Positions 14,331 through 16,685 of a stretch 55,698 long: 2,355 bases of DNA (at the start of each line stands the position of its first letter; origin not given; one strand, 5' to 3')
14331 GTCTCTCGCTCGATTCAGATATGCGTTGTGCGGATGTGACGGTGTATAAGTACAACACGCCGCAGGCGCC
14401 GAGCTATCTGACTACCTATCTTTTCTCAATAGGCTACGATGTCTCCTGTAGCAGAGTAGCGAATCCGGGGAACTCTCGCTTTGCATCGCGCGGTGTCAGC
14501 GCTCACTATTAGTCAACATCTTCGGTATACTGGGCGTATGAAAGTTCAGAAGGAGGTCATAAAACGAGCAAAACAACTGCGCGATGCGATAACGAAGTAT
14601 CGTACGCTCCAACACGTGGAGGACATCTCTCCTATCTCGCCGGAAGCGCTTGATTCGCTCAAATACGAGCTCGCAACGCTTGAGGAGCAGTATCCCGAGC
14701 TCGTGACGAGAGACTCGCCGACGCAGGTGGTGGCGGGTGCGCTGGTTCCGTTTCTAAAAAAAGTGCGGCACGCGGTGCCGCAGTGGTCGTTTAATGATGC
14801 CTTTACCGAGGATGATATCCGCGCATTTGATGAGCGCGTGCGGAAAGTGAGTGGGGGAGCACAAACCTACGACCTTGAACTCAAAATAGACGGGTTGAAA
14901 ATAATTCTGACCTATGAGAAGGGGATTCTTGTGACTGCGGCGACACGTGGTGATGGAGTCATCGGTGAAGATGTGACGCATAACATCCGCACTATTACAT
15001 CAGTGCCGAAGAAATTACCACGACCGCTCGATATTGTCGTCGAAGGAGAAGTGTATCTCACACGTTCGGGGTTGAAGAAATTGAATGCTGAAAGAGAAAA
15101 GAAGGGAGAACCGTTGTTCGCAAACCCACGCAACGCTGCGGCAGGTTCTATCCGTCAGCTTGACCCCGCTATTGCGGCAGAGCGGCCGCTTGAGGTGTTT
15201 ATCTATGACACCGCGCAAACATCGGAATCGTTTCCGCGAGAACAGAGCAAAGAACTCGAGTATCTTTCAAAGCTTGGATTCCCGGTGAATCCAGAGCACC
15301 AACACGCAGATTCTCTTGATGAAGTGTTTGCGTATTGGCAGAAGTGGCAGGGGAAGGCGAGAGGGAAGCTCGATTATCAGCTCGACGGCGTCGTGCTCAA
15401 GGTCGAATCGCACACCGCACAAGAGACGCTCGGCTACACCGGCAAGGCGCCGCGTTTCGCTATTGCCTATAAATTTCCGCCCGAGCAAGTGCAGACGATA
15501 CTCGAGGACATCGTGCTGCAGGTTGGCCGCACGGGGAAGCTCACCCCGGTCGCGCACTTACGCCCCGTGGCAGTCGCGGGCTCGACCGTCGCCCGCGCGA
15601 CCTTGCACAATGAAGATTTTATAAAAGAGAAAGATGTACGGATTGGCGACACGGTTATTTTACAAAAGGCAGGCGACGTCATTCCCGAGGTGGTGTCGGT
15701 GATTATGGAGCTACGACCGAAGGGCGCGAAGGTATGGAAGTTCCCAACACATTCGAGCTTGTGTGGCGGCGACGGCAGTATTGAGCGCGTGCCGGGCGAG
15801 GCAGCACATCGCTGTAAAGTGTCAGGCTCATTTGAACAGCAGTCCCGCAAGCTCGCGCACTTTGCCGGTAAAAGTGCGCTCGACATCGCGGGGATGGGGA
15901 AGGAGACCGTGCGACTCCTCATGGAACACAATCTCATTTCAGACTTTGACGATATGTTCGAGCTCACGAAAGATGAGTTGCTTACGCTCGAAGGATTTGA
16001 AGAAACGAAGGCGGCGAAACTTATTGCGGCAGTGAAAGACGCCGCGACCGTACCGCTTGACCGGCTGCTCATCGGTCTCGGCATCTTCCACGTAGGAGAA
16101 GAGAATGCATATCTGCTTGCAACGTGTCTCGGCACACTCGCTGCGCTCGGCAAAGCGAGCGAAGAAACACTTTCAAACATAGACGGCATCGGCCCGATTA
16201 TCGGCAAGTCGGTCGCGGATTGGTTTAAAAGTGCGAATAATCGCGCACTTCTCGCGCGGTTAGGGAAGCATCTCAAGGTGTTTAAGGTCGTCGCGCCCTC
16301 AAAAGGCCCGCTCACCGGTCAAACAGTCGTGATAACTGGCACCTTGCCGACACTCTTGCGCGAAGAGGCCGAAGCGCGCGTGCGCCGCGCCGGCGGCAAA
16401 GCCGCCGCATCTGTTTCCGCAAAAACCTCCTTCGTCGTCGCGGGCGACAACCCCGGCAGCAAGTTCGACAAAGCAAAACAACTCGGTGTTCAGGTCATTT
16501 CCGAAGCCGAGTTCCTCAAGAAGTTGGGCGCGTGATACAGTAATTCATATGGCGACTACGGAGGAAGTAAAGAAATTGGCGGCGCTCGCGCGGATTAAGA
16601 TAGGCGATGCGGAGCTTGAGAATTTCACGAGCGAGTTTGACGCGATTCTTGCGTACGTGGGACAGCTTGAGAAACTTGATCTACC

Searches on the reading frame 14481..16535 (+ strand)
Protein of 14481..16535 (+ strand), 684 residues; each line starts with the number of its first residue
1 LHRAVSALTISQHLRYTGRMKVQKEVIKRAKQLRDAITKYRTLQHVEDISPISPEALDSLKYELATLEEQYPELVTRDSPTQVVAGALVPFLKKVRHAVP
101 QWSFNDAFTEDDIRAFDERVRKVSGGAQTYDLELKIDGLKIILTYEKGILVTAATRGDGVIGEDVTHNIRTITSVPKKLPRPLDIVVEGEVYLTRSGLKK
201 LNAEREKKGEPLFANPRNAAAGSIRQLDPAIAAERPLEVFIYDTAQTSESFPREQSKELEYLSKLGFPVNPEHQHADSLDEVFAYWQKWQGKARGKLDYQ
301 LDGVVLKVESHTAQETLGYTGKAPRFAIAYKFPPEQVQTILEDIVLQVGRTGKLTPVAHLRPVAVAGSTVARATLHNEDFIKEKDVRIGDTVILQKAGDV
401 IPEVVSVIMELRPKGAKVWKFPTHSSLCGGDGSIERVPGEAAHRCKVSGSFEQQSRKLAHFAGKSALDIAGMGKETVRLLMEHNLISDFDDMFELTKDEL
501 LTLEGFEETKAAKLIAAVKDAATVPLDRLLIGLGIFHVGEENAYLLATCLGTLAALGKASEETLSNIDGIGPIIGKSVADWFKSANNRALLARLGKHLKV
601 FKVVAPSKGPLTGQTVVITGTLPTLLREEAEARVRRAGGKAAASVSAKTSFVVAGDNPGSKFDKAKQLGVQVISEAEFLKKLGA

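Call 23: search_protein_families(library=pfam, proteins=[window:14481-16535:+], max_evalue=0.001)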
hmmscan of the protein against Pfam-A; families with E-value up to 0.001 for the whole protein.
window:14481-16535:+ (684 aa): 6 families
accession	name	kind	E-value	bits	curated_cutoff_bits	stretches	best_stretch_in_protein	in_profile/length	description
PF01653.23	DNA_ligase_aden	-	3.8e-85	285.9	27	1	92-335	4-253/253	NAD-dependent DNA ligase adenylation domain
PF03120.22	DNA_ligase_OB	-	2.8e-35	120.5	32.9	1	338-414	1-77/79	NAD-dependent DNA ligase OB-fold domain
PF12826.13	HHH_2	-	2.8e-18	66.3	27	1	528-590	1-63/64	Helix-hairpin-helix motif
PF00533.33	BRCT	-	1.1e-10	42.1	21.3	1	609-679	4-75/78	BRCA1 C Terminus (BRCT) domain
PF14520.12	HHH_5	-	7.3e-09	36.4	27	1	467-520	5-57/57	Helix-hairpin-helix domain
PF12738.14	PTCB-BRCT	-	9.9e-06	25.9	22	1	623-674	10-60/63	twin BRCT domain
